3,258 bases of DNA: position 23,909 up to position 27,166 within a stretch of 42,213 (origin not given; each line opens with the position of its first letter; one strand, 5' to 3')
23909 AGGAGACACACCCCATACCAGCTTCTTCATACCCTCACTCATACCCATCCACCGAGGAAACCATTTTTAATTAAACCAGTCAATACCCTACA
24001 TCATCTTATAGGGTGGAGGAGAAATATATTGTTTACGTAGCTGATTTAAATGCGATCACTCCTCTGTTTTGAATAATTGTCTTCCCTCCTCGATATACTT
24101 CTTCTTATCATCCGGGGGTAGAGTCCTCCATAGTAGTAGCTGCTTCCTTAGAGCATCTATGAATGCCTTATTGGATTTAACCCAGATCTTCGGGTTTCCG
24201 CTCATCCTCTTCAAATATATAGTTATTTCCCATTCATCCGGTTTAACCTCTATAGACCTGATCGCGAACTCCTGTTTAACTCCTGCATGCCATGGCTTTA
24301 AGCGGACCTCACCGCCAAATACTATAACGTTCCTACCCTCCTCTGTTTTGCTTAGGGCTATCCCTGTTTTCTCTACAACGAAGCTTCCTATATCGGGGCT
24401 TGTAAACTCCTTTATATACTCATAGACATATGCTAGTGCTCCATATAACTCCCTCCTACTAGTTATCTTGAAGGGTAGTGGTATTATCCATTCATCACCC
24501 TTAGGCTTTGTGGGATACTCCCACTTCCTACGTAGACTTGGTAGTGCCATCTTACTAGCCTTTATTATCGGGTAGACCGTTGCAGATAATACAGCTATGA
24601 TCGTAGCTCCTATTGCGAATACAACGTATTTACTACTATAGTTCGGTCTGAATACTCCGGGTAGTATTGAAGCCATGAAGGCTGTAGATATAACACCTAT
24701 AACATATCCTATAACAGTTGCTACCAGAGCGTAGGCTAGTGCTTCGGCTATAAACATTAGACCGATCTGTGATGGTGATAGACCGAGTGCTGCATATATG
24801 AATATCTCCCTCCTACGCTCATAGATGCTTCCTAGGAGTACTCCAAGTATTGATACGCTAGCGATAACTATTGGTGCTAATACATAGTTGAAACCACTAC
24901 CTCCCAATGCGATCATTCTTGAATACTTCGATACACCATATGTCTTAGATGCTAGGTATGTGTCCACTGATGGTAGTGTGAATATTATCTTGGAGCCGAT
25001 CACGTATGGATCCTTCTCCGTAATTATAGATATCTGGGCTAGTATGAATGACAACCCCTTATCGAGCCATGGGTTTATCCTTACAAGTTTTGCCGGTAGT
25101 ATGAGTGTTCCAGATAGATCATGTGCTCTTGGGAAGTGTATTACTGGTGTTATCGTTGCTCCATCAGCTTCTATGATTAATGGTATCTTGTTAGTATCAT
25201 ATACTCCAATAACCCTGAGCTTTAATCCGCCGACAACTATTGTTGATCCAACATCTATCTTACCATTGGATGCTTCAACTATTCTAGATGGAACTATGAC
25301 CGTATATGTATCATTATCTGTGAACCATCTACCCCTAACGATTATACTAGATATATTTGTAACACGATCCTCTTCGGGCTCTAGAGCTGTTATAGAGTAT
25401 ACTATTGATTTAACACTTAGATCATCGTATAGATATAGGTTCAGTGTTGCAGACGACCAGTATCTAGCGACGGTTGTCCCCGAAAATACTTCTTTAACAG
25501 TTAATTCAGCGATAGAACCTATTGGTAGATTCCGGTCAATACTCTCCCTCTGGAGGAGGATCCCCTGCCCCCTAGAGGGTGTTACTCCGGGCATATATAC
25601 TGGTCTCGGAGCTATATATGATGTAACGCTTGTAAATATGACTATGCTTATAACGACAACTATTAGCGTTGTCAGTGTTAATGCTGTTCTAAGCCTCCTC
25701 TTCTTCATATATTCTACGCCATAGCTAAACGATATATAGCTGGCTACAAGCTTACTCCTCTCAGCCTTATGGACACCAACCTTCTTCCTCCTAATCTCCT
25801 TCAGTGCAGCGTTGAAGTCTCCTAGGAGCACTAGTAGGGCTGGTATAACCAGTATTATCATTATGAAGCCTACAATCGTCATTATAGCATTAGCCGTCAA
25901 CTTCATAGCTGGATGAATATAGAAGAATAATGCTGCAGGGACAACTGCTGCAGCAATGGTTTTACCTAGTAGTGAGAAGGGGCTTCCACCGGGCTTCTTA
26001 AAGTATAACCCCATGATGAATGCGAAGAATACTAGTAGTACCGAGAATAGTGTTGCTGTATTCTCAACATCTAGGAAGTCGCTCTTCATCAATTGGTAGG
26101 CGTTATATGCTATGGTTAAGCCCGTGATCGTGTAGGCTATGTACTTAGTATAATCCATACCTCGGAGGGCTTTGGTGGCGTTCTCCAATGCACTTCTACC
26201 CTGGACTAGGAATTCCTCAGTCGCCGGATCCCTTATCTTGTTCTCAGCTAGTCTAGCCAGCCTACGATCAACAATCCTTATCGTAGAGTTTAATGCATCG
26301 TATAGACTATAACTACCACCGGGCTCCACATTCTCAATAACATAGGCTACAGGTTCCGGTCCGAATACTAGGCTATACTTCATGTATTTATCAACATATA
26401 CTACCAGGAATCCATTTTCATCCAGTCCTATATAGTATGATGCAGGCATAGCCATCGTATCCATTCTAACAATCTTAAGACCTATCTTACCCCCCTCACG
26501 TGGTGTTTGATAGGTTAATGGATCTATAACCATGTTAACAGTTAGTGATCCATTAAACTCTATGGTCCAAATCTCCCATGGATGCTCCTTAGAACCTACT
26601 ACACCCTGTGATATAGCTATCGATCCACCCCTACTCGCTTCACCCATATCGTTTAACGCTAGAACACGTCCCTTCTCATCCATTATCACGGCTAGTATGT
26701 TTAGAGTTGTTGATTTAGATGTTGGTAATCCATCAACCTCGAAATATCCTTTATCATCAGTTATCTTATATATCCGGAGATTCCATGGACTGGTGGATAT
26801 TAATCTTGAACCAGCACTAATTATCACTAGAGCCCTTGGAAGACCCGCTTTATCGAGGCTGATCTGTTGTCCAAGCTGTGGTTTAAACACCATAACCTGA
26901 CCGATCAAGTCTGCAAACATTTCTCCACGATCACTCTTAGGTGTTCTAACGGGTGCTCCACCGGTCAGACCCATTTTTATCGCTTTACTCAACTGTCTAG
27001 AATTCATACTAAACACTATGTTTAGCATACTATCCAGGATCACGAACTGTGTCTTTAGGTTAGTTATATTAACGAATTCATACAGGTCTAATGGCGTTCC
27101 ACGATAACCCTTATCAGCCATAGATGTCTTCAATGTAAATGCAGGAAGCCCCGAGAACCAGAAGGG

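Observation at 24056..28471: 1471-aa fusion of an apparently non-catalytic M28/PA peptidase-like ectodomain with a MacB/FtsX-type permease, with no partner ATPase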

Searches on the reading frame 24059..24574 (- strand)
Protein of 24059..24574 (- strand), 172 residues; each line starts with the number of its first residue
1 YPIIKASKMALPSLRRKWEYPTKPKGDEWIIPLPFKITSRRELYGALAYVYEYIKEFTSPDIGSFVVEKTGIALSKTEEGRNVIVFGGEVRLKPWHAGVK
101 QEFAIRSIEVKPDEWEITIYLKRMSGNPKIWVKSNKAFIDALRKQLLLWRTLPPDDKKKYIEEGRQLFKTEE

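Call 53: predict_structure(alignment_id=A4)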
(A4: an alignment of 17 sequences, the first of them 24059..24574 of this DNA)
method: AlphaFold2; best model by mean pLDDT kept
length: 172 residues; sequences in the alignment: 17
mean_pLDDT: 86.0   pTM: 0.78
mean pLDDT of the five models: 86.0, 85.9, 85.6, 85.1, 85.0
residues with pLDDT >= 90: 117; 70-90: 31; 50-70: 10; < 50: 14
segments of 3 or more residues with pLDDT < 50: 5-7, 9-16
pLDDT, mean of each block of 10 residues (from residue 1): 49 50 89 91 94 88 89 90 95 93 96 93 95 92 90 92 84 52
secondary structure, 60 per line:
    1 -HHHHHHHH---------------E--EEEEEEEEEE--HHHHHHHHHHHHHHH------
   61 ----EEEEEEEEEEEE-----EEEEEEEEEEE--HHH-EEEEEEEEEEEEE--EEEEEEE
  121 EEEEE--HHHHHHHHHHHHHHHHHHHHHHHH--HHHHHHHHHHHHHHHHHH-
elements in order: H2-9 E28-37 H40-54 E65-76 E82-92 E99-111 E114-125 H128-151 H154-171
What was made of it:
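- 24059..24556 (-): Family-specific cytoplasmic tail, aa 1306-1471: a conserved linker (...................) and then a helix-grip-like alpha/beta domain. AF2 pLDDT 86, secondary structure beta-alpha-beta4-alpha2 (call 53).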

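Call 56: fold_search(model_id=the predicted structure, library=pdb)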
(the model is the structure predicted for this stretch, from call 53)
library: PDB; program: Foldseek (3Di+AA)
matches with E <= 10: 1677; with E <= 0.001: 12
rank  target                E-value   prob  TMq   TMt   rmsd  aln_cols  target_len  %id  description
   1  6z82                  2.1e-04  0.99  0.30  0.32  10.2       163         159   15  Thalictrum flavumn Norcoclaurine synthase point mutant in complex with a transition state analoge (released 2020-12-02)
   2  2d4r_A                3.8e-04  0.92  0.24  0.27  15.0       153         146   14  Crystal structure of TTHA0849 from Thermus thermophilus HB8 (released 2005-12-13)
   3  6wnd_B                4.8e-04  1.00  0.40  0.25  12.1       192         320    8  Structure of the Rieske non-heme iron oxygenase GxtA with dideoxysaxitoxin bound (released 2020-06-17)
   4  2flh_A                5.7e-04  1.00  0.34  0.39   9.0       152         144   12  Crystal structure of cytokinin-specific binding protein from mung bean in complex with cytokinin (released 2006-11-21)
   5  6wn3_C                6.5e-04  0.99  0.40  0.25   7.9       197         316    8  Structure of the Rieske non-heme iron oxygenase SxtT (released 2020-06-17)
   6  2d4r_C                6.8e-04  0.87  0.24  0.27  14.9       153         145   13  Crystal structure of TTHA0849 from Thermus thermophilus HB8 (released 2005-12-13)
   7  2vne_B                7.3e-04  0.97  0.30  0.33  10.0       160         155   14  The X-ray structure of Norcoclaurine synthase from Thalictrum flavum (released 2008-08-05)
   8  9gnw_P                7.7e-04  1.00  0.31  0.29   7.6       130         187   17  Universal PSII assembly intermediate (released 2025-09-17)
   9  7szg_A                8.2e-04  1.00  0.40  0.25   8.1       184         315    6  Structure of the Rieske Non-heme Iron Oxygenase GxtA Pressurized with Xenon (released 2022-01-19)
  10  6rp3                  9.2e-04  0.97  0.32  0.34  12.2       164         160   12  Truncated Norcoclaurine synthase with reaction intermediate mimic (released 2019-10-09)
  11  7szf_B                9.7e-04  0.99  0.41  0.25   8.6       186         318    6  Structure of the Rieske Non-heme Iron Oxygenase GxtA with beta-Saxitoxinol Bound (released 2022-01-19)
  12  3gcf_A                9.7e-04  0.97  0.33  0.19  10.2       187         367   10  Terminal oxygenase of carbazole 1,9a-dioxygenase from Nocardioides aromaticivorans IC177 (released 2009-09-15)
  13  3c0v_A                1.1e-03  0.99  0.35  0.38   8.9       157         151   13  Crystal structure of cytokinin-specific binding protein in complex with cytokinin and Ta6Br12 (released 2008-05-20)
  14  2flh_D                1.1e-03  0.99  0.33  0.36   8.8       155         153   11  Crystal structure of cytokinin-specific binding protein from mung bean in complex with cytokinin (released 2006-11-21)
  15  5n8q_B                1.1e-03  0.98  0.34  0.36   9.6       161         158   13  Structure of truncated Norcoclaurine Synthase from Thalictrum flavum (released 2017-09-27)
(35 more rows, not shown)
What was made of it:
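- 24059..24556 (-): Foldseek best hits are START/Bet v 1/SRPBCC proteins: E 2e-4, probability 0.87-1.0, TM 0.24-0.41 (call 56).
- Tried and rejected: The confident AF2 model is a beta-alpha-beta4-alpha2 domain whose Foldseek matches are all helix-grip proteins (calls 53, 56).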

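Call 58: search_protein_representatives(alignment_id=A4)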
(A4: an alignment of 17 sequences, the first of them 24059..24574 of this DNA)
Query: 17 sequences, 167 profile positions. Proteins with E-value up to 0.001 (for the whole library): 1636; up to 1e-10: 1419; up to 1e-30: 940. The best 150 are listed.
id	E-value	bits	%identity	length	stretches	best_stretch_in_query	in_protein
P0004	1.1e-61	223.5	-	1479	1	1-166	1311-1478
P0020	2.3e-54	199.7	-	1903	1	1-165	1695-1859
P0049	5.0e-53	195.4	-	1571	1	1-163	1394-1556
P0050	6.0e-53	195.1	-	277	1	1-162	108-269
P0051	1.2e-52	194.2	-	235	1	1-166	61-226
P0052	1.9e-51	190.3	-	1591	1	1-165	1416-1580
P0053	2.8e-51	189.7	-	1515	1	1-162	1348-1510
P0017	1.7e-50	187.2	-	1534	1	1-164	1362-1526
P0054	4.4e-50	185.8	-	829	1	1-159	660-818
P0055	4.6e-50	185.8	-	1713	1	1-162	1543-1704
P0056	6.9e-50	185.2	-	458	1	1-166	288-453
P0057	7.1e-50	185.1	-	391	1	1-163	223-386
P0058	3.0e-49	183.1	-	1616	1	1-165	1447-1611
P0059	4.1e-49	182.7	-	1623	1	1-162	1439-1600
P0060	5.0e-49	182.4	-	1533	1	1-162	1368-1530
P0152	3.7e-44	166.6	-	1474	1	1-161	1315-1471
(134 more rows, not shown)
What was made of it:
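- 24059..24556 (-): 1,636 library clusters carry it, at the extreme C-terminus in every listed hit (call 58).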

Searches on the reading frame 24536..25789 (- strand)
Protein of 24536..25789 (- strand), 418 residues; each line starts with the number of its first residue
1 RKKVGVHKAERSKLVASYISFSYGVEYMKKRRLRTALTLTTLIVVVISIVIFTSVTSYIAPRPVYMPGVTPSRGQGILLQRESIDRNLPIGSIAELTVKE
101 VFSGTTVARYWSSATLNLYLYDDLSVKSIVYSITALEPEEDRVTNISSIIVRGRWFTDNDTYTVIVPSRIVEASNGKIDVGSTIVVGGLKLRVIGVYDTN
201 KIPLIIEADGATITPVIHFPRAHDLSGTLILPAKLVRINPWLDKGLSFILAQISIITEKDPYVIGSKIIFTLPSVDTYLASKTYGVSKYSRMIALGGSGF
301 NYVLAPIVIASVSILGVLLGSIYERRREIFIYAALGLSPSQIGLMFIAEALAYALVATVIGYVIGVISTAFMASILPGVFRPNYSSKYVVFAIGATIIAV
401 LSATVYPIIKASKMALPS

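Call 86: search_solved_structures(query=A8, max_evalue=0.01, show_alignments=1)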
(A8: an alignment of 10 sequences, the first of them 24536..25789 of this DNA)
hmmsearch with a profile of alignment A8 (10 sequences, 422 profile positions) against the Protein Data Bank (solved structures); distinct sequences matched with E-value up to 0.01: 13.
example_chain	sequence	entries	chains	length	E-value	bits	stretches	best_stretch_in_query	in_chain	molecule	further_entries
5lil_A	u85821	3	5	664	2.1e-22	82.9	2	239-417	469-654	Macrolide export ATP-binding/permease protein MacB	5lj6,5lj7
5nik_J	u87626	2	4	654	6.2e-18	68.2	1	238-417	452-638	Macrolide export ATP-binding/permease protein MacB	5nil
5gko_A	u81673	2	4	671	4.2e-16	62.1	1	238-417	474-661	Macrolide export ATP-binding/permease protein MacB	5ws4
5xu1_M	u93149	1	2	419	4e-13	52.3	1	22-418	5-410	ABC transporter permeae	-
9o9x_C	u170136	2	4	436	1.8e-12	50.2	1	249-418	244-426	ABC transporter permease YtrF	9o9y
9w37_A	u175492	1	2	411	2.9e-11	46.2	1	288-418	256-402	LolF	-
9w2w_A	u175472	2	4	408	2.9e-11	46.2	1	288-418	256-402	LolF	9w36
9w35_A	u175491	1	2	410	3e-11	46.2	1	288-418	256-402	LolF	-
7mdx_A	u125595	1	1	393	2.7e-06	29.9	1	311-416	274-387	Lipoprotein-releasing system transmembrane protein LolC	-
7arh_C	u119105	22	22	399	2.7e-06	29.8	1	311-416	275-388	Lipoprotein-releasing ABC transporter permease subunit LolC | Lipo-releasing system transmembrane protein lolC | Lipoprotein-releasing system transmembrane prot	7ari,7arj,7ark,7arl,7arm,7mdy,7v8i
3ftj_A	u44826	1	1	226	0.0031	19.8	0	100-200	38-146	Macrolide export ATP-binding/permease protein macB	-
7mdx_B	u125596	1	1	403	0.0049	19.1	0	238-377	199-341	Lipoprotein-releasing system transmembrane protein LolE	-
7arh_E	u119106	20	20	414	0.0052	19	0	238-377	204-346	Lipoprotein-releasing system transmembrane protein LolE | Lipoprotein transporter subunit LolE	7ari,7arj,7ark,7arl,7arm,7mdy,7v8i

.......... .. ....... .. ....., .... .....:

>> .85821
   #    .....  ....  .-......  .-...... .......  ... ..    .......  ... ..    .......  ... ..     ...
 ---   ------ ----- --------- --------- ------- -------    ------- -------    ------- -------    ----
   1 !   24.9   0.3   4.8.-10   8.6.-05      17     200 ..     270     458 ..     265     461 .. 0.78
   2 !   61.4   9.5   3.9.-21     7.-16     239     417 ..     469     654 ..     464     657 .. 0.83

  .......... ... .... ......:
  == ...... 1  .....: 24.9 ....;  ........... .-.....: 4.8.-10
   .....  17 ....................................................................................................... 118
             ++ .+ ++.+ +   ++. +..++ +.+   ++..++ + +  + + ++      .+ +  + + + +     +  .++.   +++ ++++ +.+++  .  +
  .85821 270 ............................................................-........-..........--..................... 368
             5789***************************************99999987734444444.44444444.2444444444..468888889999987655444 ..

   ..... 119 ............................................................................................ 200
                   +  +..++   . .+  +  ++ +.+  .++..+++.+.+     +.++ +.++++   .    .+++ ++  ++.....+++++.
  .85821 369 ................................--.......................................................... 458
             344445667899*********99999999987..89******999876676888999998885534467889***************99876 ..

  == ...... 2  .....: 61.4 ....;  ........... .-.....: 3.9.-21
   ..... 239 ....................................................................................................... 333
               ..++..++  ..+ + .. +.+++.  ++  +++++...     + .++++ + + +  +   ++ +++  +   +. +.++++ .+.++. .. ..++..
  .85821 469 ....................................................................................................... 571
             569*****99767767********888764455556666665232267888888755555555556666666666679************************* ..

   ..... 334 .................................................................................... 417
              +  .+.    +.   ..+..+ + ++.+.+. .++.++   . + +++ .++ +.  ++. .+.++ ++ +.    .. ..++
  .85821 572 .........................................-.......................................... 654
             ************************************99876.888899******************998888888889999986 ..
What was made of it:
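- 25697..25798 (-): Cytoplasmic basic/amphipathic stretch, aa 892-925, ending in the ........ pre-TM1 motif. Aligns with the pre-TM1 region of MacB (call 86).
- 24557..25696 (-): Complete MacB/FtsX-type permease unit, aa 926-1305: TM1, a ~235-aa extracytoplasmic domain and TM2-4. Profile vs PDB: MacB 5lil 2.1e-22, 5xu1_M aligned over its full length, YtrF, LolF, LolC (call 86).
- On MacB/FtsX-type (type VII ABC) permease: The profile aligns to MacB residues 270-458 and to 5xu1_M over its full length (call 86).
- Checked: A profile of aa 895-1312 hits MacB 5lil (2.1e-22) and aligns end to end with the MacB-like permease 5xu1_M (call 86).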

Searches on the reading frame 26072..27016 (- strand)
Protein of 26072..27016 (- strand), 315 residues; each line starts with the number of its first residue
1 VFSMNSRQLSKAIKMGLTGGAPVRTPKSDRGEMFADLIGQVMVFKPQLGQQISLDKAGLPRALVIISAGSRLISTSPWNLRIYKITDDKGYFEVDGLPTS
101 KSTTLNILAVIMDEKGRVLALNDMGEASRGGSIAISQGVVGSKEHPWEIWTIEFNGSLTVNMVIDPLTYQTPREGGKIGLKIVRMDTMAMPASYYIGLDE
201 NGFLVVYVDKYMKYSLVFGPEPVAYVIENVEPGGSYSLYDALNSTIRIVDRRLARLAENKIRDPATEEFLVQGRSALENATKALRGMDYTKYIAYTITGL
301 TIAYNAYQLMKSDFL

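Call 83: search_solved_structures(query=A7, max_evalue=1)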
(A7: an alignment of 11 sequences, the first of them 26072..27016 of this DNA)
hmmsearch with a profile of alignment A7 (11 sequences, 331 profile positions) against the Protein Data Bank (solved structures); distinct sequences matched with E-value up to 1: 6.
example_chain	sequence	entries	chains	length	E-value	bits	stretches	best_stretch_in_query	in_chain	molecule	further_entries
9min_D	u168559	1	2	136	0.063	15.4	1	281-325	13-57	designed minibinder KH46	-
5g5d_B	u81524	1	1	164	0.15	14.1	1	76-110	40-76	CELLULOSOMAL-SCAFFOLDING PROTEIN A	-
2b59_B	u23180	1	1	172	0.17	14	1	76-110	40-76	Cellulosomal scaffolding protein A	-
9s7t_B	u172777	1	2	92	0.28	13.3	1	282-319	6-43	DBS5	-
3c12_A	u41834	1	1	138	0.35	12.9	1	51-144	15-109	Flagellar protein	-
3kcp_A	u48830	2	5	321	0.46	12.6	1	76-109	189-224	Cellulosomal-scaffolding protein A | Cellulosome anchoring protein cohesin region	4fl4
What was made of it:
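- Tried and rejected: Fold assignment of aa 491-800 by profile-to-PDB search: nothing below E = 0.06 (call 83).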
